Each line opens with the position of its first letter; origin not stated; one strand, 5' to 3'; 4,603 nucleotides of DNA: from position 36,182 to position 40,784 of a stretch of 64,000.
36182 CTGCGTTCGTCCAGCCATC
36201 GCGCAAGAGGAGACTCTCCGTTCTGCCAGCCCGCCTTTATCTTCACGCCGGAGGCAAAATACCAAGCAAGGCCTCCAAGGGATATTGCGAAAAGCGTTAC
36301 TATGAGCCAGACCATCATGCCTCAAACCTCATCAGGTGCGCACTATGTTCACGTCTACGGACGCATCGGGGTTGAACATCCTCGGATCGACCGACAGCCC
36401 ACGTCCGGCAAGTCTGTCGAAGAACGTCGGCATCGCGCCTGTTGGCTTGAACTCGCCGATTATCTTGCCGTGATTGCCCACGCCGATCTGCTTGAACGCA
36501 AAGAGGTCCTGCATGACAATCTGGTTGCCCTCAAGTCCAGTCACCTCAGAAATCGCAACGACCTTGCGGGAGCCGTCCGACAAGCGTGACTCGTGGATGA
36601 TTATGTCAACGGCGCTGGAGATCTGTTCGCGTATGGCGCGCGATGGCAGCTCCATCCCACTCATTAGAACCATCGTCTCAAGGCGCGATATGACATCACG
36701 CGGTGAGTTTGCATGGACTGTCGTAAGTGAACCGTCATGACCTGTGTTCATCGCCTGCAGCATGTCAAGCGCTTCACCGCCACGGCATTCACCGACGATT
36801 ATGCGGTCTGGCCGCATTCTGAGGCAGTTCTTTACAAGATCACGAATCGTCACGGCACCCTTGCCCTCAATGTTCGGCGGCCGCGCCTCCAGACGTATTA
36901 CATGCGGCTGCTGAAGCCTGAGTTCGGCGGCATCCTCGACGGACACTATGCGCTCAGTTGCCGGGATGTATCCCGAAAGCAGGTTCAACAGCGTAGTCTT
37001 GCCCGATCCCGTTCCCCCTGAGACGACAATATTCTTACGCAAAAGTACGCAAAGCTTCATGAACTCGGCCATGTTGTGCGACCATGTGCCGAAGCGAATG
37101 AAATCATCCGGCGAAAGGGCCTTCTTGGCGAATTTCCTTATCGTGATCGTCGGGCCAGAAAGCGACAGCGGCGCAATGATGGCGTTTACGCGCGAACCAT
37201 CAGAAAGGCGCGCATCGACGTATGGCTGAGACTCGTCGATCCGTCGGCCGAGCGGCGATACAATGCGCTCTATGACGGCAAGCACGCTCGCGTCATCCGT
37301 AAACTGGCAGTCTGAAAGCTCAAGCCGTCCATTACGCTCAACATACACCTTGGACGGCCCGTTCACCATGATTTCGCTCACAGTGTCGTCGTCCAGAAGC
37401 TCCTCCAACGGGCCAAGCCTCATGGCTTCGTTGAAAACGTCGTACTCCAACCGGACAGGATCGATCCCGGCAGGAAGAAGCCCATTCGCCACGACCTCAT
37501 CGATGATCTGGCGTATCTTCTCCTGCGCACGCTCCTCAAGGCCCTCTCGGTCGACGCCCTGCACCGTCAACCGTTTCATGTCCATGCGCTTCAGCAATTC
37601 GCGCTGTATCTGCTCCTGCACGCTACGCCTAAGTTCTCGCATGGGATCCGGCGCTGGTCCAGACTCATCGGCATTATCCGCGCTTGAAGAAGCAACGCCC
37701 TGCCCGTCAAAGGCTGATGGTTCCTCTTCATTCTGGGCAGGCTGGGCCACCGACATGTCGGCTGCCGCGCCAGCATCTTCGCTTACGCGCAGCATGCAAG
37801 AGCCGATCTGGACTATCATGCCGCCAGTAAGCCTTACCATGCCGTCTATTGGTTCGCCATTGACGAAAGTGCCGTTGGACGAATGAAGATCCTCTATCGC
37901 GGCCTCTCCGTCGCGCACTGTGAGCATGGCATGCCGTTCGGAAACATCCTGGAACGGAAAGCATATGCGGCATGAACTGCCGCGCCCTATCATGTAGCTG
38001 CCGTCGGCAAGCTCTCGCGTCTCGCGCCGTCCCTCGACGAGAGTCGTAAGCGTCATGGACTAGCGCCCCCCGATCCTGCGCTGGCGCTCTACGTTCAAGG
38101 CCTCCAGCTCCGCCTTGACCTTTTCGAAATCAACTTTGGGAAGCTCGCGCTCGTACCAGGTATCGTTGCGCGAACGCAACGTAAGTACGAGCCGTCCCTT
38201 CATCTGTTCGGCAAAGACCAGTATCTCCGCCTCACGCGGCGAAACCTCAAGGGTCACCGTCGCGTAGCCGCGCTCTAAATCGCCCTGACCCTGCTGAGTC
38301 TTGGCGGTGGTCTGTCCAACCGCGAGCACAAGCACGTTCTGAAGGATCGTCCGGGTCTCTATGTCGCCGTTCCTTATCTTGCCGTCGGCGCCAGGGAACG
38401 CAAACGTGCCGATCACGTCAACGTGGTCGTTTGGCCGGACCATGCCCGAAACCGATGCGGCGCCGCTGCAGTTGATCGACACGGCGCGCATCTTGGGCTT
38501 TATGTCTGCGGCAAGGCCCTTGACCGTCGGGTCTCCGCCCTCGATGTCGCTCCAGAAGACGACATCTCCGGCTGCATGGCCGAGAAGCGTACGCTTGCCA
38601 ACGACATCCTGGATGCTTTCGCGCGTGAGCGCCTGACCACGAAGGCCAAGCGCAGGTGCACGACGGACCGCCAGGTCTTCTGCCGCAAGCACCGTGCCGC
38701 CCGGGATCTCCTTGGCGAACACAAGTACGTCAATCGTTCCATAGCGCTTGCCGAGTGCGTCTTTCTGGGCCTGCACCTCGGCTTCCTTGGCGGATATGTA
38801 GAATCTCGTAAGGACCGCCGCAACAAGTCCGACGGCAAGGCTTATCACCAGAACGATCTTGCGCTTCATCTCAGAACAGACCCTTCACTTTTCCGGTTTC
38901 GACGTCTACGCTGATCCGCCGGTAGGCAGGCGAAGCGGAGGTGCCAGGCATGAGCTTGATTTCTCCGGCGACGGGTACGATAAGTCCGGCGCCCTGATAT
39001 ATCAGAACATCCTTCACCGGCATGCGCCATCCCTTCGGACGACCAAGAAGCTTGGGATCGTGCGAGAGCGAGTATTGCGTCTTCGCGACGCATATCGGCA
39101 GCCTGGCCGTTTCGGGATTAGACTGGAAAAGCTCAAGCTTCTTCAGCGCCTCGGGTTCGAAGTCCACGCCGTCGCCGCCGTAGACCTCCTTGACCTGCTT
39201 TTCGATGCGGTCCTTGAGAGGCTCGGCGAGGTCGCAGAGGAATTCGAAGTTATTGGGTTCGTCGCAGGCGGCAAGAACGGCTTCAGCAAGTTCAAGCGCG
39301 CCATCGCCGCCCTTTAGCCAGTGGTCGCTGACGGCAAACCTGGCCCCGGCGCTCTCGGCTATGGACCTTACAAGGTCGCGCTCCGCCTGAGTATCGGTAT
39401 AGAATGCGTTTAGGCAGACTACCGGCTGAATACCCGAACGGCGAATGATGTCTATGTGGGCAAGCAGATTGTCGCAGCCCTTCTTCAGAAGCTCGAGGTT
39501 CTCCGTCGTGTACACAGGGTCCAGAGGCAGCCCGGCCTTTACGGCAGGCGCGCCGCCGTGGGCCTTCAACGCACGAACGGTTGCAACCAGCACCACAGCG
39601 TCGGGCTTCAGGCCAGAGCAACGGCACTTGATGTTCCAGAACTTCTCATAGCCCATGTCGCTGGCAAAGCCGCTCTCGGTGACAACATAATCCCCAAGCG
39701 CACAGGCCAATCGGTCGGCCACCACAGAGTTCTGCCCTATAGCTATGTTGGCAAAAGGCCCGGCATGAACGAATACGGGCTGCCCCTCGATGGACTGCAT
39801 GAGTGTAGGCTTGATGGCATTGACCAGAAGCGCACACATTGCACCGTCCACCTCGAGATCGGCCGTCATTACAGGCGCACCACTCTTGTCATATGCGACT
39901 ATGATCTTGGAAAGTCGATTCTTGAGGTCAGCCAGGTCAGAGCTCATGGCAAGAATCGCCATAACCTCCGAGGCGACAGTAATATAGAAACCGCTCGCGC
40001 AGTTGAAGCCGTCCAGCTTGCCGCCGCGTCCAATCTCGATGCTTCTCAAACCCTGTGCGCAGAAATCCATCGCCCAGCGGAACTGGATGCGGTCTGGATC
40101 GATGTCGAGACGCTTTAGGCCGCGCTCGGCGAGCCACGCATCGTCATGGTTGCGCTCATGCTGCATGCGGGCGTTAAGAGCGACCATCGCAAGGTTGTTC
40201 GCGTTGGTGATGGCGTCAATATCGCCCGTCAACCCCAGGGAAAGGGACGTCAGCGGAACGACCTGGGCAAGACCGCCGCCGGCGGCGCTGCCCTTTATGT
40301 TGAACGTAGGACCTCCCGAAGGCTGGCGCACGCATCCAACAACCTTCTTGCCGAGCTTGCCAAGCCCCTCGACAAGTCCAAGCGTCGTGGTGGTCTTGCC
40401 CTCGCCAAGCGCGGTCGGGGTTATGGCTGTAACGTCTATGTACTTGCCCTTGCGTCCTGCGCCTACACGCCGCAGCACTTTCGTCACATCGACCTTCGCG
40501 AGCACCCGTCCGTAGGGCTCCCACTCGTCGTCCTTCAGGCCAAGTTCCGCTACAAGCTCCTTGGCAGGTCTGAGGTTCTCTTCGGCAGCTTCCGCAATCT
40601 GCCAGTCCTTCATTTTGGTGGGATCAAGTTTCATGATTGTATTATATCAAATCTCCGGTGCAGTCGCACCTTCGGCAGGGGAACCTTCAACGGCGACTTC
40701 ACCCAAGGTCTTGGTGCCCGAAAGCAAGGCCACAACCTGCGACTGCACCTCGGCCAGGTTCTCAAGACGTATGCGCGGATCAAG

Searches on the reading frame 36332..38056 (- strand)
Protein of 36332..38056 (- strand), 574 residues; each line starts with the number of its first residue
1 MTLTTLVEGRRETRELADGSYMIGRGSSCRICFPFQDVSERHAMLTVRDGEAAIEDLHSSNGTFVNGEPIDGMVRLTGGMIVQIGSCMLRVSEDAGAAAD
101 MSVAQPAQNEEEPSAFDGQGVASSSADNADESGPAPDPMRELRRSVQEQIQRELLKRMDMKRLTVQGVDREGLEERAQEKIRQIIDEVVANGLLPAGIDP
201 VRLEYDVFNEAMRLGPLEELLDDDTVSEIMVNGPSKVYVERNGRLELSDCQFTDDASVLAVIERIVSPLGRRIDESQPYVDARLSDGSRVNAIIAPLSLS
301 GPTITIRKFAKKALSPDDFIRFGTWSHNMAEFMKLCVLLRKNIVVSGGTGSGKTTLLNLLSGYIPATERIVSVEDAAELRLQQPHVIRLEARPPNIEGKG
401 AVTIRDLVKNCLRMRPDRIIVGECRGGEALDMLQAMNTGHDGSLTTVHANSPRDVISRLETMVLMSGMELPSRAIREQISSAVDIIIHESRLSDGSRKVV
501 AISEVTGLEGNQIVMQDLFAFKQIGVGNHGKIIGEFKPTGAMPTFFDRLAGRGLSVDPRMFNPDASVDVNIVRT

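Call 48: search_protein_families(library=pfam, proteins=[window:36332-38056:-], max_evalue=0.00001)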
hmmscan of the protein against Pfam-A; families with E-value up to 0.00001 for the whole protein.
window:36332-38056:- (574 aa): 3 families
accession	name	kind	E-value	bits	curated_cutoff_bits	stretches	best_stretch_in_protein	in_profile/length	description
PF00437.27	T2SSE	-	1.3e-64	218.6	24.9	1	213-487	4-273/370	Type II/IV secretion system protein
PF00498.31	FHA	-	1.4e-17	64.3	20.7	1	21-85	1-67/67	FHA domain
PF16697.10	Yop-YscD_cpl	-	4.4e-10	40.1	33.2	1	13-93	11-92/94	Inner membrane component of T3SS, cytoplasmic domain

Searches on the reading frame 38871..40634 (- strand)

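Call 48: search_protein_families(library=pfam, proteins=[window:38871-40634:-], max_evalue=0.00001)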
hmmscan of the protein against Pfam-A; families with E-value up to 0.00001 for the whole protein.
window:38871-40634:- (587 aa): 1 family
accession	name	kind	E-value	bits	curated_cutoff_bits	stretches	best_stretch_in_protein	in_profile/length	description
PF01268.25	FTHFS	-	1.4e-223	743.6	27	1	9-587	2-556/556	Formate--tetrahydrofolate ligase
